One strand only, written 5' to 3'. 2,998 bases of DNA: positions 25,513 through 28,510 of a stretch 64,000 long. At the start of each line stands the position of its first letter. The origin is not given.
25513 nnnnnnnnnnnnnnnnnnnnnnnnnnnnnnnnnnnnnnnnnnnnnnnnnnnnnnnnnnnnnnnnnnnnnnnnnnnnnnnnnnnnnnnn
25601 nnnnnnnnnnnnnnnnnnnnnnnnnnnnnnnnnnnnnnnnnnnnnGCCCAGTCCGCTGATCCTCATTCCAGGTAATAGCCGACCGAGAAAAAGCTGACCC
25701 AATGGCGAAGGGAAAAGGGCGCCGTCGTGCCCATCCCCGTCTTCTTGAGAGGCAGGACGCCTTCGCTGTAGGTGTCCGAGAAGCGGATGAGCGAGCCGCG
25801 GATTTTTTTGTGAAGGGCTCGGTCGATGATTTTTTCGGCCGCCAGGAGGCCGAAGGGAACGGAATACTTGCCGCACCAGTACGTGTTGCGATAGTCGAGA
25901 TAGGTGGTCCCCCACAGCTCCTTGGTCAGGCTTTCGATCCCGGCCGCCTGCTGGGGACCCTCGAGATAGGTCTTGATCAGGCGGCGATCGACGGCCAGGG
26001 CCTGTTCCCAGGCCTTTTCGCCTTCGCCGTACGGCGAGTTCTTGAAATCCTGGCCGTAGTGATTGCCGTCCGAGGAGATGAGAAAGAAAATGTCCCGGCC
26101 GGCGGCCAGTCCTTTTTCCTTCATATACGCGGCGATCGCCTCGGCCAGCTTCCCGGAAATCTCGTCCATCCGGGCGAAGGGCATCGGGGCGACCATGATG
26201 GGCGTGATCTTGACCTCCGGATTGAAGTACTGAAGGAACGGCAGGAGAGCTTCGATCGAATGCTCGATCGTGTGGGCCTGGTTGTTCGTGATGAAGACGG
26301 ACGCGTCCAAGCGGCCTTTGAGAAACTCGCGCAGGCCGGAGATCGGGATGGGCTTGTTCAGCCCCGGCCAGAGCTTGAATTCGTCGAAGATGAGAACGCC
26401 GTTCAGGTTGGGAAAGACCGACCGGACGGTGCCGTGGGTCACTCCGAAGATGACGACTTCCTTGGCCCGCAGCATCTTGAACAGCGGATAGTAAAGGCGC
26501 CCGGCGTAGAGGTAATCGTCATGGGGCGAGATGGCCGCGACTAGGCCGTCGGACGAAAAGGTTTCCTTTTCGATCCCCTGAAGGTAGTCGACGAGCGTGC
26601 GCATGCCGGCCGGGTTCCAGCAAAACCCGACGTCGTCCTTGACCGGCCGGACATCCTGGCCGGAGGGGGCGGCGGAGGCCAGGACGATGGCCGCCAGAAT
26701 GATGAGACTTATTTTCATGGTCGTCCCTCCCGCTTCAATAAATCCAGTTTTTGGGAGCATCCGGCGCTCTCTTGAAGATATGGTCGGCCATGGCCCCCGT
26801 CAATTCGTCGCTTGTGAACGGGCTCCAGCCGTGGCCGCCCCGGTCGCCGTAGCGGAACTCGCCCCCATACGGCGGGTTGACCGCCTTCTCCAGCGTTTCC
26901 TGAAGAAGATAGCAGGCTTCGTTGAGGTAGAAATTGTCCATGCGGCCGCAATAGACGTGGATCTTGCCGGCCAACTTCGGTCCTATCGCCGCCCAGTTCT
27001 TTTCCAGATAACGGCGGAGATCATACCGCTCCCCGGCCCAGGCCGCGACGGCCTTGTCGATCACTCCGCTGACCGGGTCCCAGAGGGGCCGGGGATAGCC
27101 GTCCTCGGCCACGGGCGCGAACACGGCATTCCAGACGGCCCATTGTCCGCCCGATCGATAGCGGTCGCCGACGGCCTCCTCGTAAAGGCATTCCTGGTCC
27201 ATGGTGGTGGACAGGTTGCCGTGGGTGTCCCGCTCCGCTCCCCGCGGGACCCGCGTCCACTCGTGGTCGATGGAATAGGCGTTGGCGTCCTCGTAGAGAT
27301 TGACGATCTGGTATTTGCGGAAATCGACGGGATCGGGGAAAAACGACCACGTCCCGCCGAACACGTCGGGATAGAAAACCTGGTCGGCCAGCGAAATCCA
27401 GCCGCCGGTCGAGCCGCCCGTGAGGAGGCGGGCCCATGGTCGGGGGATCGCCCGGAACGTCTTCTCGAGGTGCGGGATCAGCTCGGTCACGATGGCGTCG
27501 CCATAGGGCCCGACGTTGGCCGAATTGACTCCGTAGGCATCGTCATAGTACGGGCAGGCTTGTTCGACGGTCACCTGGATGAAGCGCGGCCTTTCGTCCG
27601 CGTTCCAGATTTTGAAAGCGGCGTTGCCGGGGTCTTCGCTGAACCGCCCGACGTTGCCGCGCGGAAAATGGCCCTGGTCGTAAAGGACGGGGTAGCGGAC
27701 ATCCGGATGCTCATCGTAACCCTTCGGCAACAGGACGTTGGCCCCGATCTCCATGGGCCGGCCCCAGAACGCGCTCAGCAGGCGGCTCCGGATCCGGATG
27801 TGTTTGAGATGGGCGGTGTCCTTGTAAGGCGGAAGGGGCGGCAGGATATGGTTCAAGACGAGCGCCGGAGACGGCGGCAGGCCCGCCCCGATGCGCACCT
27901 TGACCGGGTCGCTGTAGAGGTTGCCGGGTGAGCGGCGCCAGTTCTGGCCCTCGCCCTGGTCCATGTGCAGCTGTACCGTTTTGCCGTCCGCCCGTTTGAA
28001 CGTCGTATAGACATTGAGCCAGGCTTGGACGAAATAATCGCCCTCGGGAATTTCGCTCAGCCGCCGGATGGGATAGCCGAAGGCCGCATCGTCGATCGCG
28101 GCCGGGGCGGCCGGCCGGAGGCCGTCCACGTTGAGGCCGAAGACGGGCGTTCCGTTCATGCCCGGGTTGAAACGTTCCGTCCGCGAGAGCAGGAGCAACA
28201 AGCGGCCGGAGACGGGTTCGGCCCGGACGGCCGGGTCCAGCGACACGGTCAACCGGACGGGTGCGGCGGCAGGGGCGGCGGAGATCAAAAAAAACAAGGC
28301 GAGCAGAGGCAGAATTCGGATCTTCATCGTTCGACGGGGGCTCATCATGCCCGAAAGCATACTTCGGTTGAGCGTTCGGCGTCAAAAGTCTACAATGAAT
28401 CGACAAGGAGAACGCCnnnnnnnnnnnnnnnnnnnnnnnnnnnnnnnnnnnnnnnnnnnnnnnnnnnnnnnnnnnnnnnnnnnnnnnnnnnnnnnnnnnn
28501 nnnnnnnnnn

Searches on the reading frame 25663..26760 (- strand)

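Call 66: search_protein_families(library=pfam, proteins=[window:25663-26760:-], max_evalue=0.00001)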
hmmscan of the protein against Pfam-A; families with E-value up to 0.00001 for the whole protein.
window:25663-26760:- (365 aa): 1 family
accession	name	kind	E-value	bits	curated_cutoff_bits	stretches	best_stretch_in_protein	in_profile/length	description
PF01875.22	Memo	-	2.8e-21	76.4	27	1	53-312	13-240/269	Memo-like protein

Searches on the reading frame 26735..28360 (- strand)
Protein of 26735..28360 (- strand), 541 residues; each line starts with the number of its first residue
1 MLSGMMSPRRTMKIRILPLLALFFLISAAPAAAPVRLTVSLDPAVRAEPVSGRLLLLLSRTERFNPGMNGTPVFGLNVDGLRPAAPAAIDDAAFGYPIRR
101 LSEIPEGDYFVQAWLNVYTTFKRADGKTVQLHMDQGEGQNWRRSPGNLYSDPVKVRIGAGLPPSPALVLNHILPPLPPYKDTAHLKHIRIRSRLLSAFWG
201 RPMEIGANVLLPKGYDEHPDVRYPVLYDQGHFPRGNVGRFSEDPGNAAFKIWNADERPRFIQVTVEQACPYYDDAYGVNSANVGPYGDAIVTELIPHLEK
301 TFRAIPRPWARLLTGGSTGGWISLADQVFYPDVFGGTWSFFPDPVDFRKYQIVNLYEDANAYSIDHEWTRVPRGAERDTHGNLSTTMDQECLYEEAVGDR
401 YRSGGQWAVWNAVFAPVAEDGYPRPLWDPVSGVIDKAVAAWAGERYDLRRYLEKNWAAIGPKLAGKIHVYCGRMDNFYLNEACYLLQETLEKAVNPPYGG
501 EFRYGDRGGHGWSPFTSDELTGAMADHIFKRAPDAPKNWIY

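Call 66: search_protein_families(library=pfam, proteins=[window:26735-28360:-], max_evalue=0.00001)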
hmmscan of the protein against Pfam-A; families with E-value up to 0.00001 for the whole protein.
window:26735-28360:- (541 aa): 1 family
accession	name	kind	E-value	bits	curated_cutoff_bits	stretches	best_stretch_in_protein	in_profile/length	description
PF00756.26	Esterase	-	1.6e-07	31.8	22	1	204-342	7-148/251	Putative esterase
